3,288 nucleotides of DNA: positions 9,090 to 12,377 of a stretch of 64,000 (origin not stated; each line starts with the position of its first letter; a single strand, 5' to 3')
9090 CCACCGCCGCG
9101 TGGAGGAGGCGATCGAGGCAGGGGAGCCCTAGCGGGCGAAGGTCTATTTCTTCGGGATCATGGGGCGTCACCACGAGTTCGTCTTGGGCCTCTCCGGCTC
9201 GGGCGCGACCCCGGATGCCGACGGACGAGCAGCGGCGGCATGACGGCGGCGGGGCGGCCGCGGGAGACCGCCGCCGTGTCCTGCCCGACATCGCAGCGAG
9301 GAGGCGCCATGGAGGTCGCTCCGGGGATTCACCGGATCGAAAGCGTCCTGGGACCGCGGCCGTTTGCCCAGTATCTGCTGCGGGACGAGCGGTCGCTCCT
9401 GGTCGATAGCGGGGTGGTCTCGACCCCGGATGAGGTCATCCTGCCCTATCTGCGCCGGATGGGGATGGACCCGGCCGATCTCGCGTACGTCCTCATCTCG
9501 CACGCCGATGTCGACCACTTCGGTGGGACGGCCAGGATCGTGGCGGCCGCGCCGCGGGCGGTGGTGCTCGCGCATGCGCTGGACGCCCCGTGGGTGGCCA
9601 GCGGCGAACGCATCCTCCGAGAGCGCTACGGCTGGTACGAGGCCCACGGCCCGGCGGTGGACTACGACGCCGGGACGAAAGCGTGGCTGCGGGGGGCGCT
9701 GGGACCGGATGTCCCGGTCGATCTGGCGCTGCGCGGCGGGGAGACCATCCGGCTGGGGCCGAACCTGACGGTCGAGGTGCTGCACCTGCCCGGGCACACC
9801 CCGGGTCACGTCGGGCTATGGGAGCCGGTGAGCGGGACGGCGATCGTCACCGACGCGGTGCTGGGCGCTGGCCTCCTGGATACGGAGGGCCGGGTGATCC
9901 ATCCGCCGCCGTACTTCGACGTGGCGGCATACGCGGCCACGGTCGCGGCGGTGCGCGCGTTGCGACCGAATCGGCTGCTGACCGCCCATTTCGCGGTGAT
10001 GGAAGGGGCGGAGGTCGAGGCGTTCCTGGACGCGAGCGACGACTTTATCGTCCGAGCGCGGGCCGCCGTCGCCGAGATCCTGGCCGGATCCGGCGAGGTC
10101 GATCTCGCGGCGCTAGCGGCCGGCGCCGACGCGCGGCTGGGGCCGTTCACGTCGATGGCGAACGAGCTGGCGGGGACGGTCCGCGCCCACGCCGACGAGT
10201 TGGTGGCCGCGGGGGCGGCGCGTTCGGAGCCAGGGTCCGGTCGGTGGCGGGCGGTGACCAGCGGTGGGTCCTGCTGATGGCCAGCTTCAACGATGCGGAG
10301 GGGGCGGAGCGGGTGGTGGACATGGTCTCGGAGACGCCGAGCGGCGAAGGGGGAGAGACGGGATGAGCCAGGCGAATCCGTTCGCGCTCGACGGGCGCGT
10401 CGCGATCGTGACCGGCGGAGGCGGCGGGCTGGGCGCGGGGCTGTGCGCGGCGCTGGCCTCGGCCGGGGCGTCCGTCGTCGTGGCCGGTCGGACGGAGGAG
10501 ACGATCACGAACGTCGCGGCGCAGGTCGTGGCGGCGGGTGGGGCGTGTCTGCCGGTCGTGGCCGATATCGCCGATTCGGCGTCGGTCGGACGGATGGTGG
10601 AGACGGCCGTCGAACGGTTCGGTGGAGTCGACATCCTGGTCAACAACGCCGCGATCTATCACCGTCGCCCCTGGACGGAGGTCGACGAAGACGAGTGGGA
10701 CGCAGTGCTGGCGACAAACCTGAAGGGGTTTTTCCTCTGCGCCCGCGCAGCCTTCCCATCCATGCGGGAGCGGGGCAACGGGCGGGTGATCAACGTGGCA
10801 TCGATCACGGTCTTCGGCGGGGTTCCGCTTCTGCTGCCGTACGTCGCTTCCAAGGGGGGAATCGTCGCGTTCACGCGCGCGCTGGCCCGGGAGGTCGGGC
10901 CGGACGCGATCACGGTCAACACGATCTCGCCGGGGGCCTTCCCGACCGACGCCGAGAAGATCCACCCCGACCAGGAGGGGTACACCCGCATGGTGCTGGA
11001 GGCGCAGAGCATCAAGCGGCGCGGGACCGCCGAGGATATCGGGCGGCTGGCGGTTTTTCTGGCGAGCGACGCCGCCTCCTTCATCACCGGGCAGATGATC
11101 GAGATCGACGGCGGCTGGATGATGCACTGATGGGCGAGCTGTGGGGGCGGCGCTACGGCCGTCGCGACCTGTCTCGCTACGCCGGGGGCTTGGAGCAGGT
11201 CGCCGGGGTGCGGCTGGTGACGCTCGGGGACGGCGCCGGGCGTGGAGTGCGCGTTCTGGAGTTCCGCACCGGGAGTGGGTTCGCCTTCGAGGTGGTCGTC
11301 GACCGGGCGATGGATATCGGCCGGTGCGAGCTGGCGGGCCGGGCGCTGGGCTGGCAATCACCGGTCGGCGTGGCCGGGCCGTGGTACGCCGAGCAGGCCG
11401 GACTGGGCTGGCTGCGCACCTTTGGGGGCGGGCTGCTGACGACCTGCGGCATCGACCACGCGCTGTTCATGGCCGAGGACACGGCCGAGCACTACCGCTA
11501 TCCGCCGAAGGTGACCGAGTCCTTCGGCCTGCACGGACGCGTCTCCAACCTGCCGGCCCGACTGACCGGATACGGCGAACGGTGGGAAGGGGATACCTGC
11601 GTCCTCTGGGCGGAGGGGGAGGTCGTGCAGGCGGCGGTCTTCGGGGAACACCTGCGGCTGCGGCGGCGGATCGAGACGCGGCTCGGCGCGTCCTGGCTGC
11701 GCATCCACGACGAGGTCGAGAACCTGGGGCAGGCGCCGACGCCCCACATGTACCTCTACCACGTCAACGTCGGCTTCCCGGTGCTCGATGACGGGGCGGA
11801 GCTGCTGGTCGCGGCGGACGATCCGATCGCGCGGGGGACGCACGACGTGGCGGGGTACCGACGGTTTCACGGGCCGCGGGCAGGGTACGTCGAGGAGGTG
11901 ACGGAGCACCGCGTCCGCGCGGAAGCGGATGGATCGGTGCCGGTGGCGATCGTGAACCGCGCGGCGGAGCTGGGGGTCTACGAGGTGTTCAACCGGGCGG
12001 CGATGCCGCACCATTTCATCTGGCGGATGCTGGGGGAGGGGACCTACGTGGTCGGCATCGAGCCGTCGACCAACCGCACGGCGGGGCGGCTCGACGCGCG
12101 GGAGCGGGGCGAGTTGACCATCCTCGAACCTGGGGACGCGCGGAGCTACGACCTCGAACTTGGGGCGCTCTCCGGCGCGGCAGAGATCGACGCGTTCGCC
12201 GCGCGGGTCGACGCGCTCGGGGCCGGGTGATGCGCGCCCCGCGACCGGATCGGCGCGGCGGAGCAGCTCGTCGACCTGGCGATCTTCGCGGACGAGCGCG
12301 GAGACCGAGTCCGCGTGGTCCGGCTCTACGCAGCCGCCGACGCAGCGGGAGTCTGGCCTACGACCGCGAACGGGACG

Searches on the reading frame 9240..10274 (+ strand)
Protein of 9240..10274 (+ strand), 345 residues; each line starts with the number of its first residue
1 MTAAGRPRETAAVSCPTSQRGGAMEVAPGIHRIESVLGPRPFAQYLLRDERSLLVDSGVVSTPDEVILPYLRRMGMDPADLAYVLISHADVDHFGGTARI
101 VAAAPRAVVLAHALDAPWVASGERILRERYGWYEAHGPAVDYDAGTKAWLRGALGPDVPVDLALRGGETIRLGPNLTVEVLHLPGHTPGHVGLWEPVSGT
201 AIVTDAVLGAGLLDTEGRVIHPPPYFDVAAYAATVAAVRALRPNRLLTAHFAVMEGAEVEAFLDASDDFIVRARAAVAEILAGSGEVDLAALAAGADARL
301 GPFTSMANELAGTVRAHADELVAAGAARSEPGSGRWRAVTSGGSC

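Call 22: search_protein_families(library=pfam, proteins=[window:9240-10274:+], max_evalue=0.01)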
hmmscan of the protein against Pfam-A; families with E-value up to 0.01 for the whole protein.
window:9240-10274:+ (345 aa): 3 families
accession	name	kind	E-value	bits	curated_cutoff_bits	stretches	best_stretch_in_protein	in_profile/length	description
PF00753.33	Lactamase_B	-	5e-20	72.7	22.7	1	45-250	9-196/196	Metallo-beta-lactamase superfamily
PF12706.13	Lactamase_B_2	-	0.0024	17.9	27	1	76-112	26-63/200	Beta-lactamase superfamily domain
PF19583.5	ODP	-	0.007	16.7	27.2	0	44-115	5-75/194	ODP family beta lactamase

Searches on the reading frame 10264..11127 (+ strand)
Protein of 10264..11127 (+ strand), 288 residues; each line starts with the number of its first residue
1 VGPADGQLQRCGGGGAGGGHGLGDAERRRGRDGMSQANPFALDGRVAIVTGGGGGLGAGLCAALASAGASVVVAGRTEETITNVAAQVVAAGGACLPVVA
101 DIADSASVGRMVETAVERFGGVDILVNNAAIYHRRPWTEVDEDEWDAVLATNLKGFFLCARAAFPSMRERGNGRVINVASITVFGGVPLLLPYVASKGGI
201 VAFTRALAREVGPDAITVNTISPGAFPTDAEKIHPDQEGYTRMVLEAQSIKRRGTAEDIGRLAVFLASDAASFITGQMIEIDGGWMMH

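Call 22: search_protein_families(library=pfam, proteins=[window:10264-11127:+], max_evalue=0.01)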
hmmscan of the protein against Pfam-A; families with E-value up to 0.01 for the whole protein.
window:10264-11127:+ (288 aa): 5 families
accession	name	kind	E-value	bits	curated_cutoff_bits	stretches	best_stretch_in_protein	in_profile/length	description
PF13561.12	adh_short_C2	-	1.1e-60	205.6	27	1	55-285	7-235/236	Enoyl-(Acyl carrier protein) reductase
PF00106.31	adh_short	-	4.1e-56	190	26.6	1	45-232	1-188/195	short chain dehydrogenase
PF08659.16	KR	-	4.5e-11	43.4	22.6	1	48-158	4-118/180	KR domain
PF02719.21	Polysacc_synt_2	-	3.3e-05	23.6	20.2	1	48-163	2-115/293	Polysaccharide biosynthesis protein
PF01370.27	Epimerase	-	0.00021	21.2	20.9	1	48-187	2-122/240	NAD dependent epimerase/dehydratase family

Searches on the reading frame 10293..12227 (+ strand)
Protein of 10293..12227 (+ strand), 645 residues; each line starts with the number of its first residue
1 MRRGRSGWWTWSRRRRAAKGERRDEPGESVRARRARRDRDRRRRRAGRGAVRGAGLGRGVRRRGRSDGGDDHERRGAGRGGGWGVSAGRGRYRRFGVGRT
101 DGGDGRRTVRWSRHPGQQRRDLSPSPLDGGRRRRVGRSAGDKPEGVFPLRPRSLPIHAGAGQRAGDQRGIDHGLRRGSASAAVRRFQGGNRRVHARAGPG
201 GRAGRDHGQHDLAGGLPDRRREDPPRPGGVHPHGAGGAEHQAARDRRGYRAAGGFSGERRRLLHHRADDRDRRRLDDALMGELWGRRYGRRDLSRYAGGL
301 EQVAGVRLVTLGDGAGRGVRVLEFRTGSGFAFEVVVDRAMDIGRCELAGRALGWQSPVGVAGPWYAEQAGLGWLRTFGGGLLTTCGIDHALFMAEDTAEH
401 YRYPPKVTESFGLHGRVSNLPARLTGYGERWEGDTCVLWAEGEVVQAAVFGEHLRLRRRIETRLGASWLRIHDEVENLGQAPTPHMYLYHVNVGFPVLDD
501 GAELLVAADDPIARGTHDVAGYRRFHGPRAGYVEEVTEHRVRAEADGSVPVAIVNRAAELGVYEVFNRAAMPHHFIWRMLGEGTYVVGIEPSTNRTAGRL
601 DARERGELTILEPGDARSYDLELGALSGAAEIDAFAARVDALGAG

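Call 22: search_protein_families(library=pfam, proteins=[window:10293-12227:+], max_evalue=0.01)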
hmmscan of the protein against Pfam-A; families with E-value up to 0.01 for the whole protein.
window:10293-12227:+ (645 aa): 1 family
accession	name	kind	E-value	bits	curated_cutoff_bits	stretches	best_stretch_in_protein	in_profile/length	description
PF14486.12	DUF4432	-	1.2e-99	333.4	32.5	1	316-623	1-302/304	Domain of unknown function (DUF4432)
